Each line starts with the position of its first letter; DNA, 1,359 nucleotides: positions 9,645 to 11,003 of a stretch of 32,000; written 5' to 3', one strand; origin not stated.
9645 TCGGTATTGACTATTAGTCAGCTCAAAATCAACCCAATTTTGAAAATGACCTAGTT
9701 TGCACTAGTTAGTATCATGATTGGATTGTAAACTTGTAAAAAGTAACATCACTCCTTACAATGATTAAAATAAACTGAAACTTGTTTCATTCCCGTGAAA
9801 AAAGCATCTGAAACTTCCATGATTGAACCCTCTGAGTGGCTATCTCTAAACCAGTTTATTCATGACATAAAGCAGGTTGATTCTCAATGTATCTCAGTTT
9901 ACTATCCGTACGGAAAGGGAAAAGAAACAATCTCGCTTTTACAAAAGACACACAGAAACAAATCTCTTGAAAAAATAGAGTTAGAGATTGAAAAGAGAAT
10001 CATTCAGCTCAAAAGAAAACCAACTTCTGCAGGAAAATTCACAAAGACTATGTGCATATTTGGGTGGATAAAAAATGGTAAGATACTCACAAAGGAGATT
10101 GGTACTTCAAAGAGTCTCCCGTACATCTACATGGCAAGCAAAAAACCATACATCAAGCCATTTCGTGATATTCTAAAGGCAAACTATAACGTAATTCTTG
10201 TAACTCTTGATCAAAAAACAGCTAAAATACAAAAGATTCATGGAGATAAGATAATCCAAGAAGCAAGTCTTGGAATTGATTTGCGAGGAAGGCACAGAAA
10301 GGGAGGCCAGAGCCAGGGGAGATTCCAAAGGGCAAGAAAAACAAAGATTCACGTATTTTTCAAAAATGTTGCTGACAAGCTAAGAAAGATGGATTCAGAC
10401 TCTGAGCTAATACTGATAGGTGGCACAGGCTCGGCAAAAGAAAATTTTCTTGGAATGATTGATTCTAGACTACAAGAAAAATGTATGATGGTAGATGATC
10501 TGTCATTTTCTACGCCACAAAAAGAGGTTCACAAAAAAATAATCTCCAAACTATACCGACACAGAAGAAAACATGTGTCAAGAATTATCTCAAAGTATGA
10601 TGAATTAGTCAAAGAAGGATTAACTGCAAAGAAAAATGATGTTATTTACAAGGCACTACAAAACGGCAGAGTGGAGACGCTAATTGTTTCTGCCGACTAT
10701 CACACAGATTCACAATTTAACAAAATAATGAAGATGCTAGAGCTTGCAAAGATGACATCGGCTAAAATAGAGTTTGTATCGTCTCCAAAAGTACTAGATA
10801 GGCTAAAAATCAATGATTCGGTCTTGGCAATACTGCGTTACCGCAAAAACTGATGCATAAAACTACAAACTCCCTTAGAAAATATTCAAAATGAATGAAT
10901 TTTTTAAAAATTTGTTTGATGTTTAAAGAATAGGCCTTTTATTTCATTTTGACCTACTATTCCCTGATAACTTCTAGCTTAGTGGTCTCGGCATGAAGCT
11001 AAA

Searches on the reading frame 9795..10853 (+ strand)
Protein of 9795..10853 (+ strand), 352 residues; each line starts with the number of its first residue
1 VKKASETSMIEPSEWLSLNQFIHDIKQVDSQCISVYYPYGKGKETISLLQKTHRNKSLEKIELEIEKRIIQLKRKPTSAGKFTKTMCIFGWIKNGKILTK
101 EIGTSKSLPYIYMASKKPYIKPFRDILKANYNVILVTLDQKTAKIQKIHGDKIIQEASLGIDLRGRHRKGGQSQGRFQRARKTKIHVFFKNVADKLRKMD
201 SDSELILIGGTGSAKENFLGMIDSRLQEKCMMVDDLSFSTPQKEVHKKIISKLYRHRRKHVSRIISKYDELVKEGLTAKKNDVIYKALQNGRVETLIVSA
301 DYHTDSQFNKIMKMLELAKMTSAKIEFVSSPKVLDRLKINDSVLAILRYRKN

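Call 3: search_protein_families(library=pfam, proteins=[window:9795-10853:+], max_evalue=0.01)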
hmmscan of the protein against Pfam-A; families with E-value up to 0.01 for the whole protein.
window:9795-10853:+ (352 aa): 6 families
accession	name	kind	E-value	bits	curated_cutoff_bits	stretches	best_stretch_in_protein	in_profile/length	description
PF03464.20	eRF1_2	-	2.8e-13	50.8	27.1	1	133-237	2-113/133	eRF1 domain 2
PF18854.6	baeRF_family10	-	5.4e-12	46.6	27.1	1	118-249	1-138/143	Bacterial archaeo-eukaryotic release factor family 10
PF18859.6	acVLRF1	-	1.7e-08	35.2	27.1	1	144-244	14-115/130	Actinobacteria/chloroflexi VLRF1 release factor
PF18845.6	baeRF_family3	-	1.6e-05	25.8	31.5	1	164-292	43-168/168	Bacterial archaeo-eukaryotic release factor family 3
PF03465.20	eRF1_3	-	0.0065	17.4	25.8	0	281-350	26-105/106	eRF1 domain 3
PF17587.7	Dmd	-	0.0066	17.2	27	0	88-105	8-25/60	Discriminator of mRNA degradation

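Call 4: search_protein_families(library=padloc, proteins=[window:9795-10853:+], max_evalue=0.01)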
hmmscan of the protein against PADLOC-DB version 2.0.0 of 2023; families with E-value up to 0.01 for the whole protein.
window:9795-10853:+ (352 aa): 0 families

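Call 5: search_protein_families(library=ncbifam, proteins=[window:9795-10853:+], max_evalue=0.01)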
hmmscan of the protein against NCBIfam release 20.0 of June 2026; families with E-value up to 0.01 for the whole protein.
window:9795-10853:+ (352 aa): 5 families
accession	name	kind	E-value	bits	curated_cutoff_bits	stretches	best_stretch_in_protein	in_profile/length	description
TIGR03676.1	aRF1_eRF1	equivalog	2.2e-23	82.7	234.7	1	110-312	111-324/403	peptide chain release factor aRF-1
NF052289.1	Rv2629_fam_RHF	equivalog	4.7e-12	45.8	320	1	114-300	94-288/357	Rv2629 family ribosome hibernation factor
NF052287.1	AOC03_06830_fam_RHF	equivalog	1.7e-08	34.3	330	1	155-319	150-315/361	AOC03_06830 family ribosome hibernation factor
NF041024.1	acVLRF1_NCBI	exception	0.00061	19.5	125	1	161-228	104-173/208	acVLRF1 family peptidyl-tRNA hydrolase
TIGR02251.1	HIF-SF_euk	subfamily_domain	0.0031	17.3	139.15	0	278-351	22-93/168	dullard-like phosphatase domain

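Call 14: search_protein_families(library=phrogs, proteins=[window:9795-10853:+], max_evalue=0.01)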
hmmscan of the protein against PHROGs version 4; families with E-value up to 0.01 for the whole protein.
window:9795-10853:+ (352 aa): 0 families

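Call 30: search_solved_structures(query=window:9795-10853:+, max_evalue=0.01)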
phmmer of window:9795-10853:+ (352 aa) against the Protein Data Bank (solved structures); distinct sequences matched with E-value up to 0.01: 22.
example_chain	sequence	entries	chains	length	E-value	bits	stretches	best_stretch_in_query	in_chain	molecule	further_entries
8hku_ARF1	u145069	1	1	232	2.8e-06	30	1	135-301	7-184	Peptide chain release factor subunit 1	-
3agk_A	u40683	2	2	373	4.1e-06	29.5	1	108-242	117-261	Peptide chain release factor subunit 1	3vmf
6xa1_j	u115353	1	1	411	8.1e-06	28.5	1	112-299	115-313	Eukaryotic peptide chain release factor subunit 1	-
3j5y_A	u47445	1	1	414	8.2e-06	28.5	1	112-299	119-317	Eukaryotic peptide chain release factor subunit 1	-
5lzt_ii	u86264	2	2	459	8.9e-06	28.3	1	112-299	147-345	eRF1 | Eukaryotic peptide chain release factor subunit 1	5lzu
5a8l_Q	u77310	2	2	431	8.9e-06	28.3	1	112-299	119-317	EUKARYOTIC RELEASE FACTOR ERF1 | Eukaryotic peptide chain release factor subunit 1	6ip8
4d5n_A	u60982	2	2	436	9.2e-06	28.3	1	112-299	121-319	EUKARYOTIC PEPTIDE CHAIN RELEASE FACTOR SUBUNIT 1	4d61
1dt9_A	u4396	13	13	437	9.2e-06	28.3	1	112-299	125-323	PROTEIN (EUKARYOTIC PEPTIDE CHAIN RELEASE FACTOR SUBUNIT 1) | Eukaryotic peptide chain release factor subunit 1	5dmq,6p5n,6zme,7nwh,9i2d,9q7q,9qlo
3e1y_A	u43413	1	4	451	9.8e-06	28.2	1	112-299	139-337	Eukaryotic peptide chain release factor subunit 1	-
4af1_A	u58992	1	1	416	1.2e-05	27.9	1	122-239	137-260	PEPTIDE CHAIN RELEASE FACTOR SUBUNIT 1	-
3j15_A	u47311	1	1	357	1.4e-05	27.7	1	155-350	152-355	Protein pelota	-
8ip8_bl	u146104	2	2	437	2e-05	27.2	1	111-300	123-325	eukaryotic release factor 1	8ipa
4crn_X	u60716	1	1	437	5.2e-05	25.8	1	110-305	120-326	ERF1 IN RIBOSOME-BOUND ERF1-ERF3-GDPNP COMPLEX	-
2hst_A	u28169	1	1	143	6.7e-05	25.5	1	158-240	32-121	Eukaryotic peptide chain release factor subunit 1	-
3e20_C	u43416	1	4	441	0.00015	24.3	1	112-302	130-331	Eukaryotic peptide chain release factor subunit 1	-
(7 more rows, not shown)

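Call 53: find_homologous_proteins(query=window:9795-10853:+, max_evalue=0.00001)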
Query window:9795-10853:+ (352 aa): 787 proteins with E <= 0.00001 among 2370 candidates; the best 120 are listed.
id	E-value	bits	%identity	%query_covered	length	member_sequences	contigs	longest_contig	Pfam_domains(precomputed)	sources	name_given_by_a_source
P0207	3.3e-225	764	100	100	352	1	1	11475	PF03464.21,PF18845.7,PF18854.7,PF18859.7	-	-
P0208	1.3e-220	749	100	98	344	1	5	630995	PF03464.21,PF18845.7,PF18854.7,PF18859.7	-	-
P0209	1.2e-199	680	88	99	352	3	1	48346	PF03464.21,PF18854.7,PF18859.7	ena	-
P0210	5.4e-193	658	84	99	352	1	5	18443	PF03464.21,PF18845.7,PF18854.7,PF18859.7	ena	-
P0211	3.9e-181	619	78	100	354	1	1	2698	PF03464.21,PF18854.7,PF18859.7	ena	-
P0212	4.8e-177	606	77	100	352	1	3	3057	PF03464.21,PF18854.7,PF18859.7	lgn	-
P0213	8.8e-177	605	77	100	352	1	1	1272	PF03464.21,PF18854.7,PF18859.7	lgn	-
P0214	3.4e-176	603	77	100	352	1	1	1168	PF03464.21,PF18854.7,PF18859.7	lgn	-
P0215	1.1e-171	588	76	100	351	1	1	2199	PF03464.21,PF18854.7,PF18859.7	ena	-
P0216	8.7e-171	585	74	100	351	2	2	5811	PF03464.21,PF18845.7,PF18854.7,PF18859.7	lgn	-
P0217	2.4e-170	584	74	100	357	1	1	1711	PF03464.21,PF18854.7,PF18859.7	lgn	-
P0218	1.7e-162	558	72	98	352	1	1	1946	PF03464.21,PF18854.7,PF18859.7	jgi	-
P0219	1.4e-161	555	77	91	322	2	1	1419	PF03464.21,PF18854.7,PF18859.7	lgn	-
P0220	2.0e-161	555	71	98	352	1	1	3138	PF03464.21,PF18854.7,PF18859.7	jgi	-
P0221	2.0e-161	555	72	98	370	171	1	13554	PF03464.21,PF18854.7,PF18859.7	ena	-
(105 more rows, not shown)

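Call 54: find_encoding_contigs(protein=P0210, flank=10000, max_places=3)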
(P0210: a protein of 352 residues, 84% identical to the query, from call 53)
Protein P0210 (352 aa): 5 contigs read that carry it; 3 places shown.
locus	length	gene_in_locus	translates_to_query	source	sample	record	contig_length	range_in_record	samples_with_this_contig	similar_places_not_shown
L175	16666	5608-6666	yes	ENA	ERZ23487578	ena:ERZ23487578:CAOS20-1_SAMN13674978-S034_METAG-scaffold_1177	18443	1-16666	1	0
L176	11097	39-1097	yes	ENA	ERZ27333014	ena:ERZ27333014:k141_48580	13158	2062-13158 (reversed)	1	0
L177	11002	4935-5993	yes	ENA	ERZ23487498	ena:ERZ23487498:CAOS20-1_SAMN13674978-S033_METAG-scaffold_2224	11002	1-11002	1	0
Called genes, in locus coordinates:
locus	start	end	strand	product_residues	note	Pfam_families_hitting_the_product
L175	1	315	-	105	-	?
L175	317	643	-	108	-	-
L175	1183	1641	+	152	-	PF23225:zf-C2H2_7th_ZNF462 (faint), PF05605:zf-Di19 (faint), PF23075:zf-C2H2_ZNF462_11 (faint)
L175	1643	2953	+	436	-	-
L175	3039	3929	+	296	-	-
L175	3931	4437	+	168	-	-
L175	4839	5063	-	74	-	-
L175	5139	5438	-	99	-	-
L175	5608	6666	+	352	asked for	PF18854:baeRF_family10, PF03464:eRF1_2, PF18845:baeRF_family3 (weak), PF18859:acVLRF1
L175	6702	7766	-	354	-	PF21016:RlmN_N, PF04055:Radical_SAM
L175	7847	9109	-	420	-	PF24269:DUF7467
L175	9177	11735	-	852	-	-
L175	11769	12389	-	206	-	-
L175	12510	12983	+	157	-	-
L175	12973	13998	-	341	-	PF06849:DUF1246, PF06973:DUF1297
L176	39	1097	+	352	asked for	PF18854:baeRF_family10, PF03464:eRF1_2, PF18845:baeRF_family3 (weak), PF18859:acVLRF1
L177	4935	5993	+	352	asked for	PF18854:baeRF_family10, PF03464:eRF1_2, PF18845:baeRF_family3 (weak), PF18859:acVLRF1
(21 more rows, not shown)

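Call 55: find_encoding_contigs(protein=P0209, flank=10000, max_places=2)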
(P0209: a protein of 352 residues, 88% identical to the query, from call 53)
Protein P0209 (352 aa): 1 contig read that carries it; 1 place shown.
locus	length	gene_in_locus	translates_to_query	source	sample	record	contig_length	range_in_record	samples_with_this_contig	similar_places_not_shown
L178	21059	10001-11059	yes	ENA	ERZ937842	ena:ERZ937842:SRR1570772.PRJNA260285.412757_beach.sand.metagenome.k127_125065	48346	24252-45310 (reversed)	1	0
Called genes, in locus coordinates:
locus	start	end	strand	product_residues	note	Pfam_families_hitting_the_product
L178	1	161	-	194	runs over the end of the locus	-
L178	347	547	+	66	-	-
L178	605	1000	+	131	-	-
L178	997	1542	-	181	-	PF00226:DnaJ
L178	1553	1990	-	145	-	PF13404:HTH_AsnC-type, PF13412:HTH_24, PF01037:AsnC_trans_reg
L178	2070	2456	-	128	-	PF00072:Response_reg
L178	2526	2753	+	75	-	PF13428:TPR_14 (faint), PF13432:TPR_16, PF13371:TPR_9 (weak), PF14559:TPR_19, PF13431:TPR_17 (weak), PF00515:TPR_1, PF07719:TPR_2, PF13181:TPR_8, +3 more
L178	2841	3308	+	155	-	-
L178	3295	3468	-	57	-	-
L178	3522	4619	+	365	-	PF04055:Radical_SAM, PF19288:CofH_C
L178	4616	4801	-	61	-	PF01910:Thiamine_BP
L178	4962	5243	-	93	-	-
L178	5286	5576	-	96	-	-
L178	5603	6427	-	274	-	PF02621:VitK2_biosynth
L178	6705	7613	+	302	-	PF01380:SIS (faint)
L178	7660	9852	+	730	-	PF00009:GTP_EFTU, PF22042:EF-G_D2, PF03144:GTP_EFTU_D2, PF14492:EFG_III, PF03764:EFG_IV, PF00679:EFG_C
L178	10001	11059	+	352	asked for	PF18854:baeRF_family10, PF03464:eRF1_2, PF18859:acVLRF1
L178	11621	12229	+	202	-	PF00702:Hydrolase, PF13419:HAD_2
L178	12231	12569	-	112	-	-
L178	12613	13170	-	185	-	-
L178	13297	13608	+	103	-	PF01176:eIF-1a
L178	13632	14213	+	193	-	PF03692:CxxCxxCC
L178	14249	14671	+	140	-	-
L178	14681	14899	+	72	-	-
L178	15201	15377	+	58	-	-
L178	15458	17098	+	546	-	-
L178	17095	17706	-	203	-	PF01596:Methyltransf_3, PF13847:Methyltransf_31 (weak), PF13578:Methyltransf_24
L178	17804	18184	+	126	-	PF20364:DUF6659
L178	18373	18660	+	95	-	PF18480:DUF5615 (weak)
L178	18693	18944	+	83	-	-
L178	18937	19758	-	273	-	-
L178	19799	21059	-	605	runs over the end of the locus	PF00571:CBS, PF02386:TrkH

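Call 77: find_encoding_contigs(protein=P0208, flank=9000, max_places=10)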
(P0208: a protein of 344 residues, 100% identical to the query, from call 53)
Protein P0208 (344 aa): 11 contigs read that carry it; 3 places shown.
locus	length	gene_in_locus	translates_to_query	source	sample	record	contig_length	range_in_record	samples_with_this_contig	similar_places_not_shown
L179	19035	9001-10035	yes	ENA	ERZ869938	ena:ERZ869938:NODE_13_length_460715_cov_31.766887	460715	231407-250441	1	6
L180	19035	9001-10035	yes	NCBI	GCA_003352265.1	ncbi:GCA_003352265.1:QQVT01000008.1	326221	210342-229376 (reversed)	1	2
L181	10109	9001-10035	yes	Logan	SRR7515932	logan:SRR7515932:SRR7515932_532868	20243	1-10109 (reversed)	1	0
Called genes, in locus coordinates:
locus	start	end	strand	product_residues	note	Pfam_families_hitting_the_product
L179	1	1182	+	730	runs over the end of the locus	PF00009:GTP_EFTU, PF22042:EF-G_D2, PF03144:GTP_EFTU_D2, PF14492:EFG_III, PF03764:EFG_IV, PF00679:EFG_C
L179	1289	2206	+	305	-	PF13643:DUF4145 (faint)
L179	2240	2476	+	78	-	-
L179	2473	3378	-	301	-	PF14338:Mrr_N, PF04471:Mrr_cat, PF22722:NA-iREase1, PF13156:Mrr_cat_2 (weak)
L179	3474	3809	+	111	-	-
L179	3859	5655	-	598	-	PF13431:TPR_17 (faint), PF14559:TPR_19 (faint), PF07719:TPR_2 (faint), PF13181:TPR_8 (faint), PF13428:TPR_14 (faint)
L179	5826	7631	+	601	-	PF02463:SMC_N (faint), PF13175:AAA_15, PF13304:AAA_21, PF20469:OLD-like_TOPRIM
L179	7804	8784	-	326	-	-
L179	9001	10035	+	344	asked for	PF18854:baeRF_family10, PF03464:eRF1_2, PF18845:baeRF_family3 (faint), PF18859:acVLRF1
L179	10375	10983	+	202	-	PF00702:Hydrolase, PF13419:HAD_2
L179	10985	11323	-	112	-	-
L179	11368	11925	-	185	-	-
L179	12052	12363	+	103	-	PF01176:eIF-1a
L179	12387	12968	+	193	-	PF03692:CxxCxxCC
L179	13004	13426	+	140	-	-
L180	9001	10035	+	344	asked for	PF18854:baeRF_family10, PF03464:eRF1_2, PF18845:baeRF_family3 (faint), PF18859:acVLRF1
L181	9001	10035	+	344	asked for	PF18854:baeRF_family10, PF03464:eRF1_2, PF18845:baeRF_family3 (faint), PF18859:acVLRF1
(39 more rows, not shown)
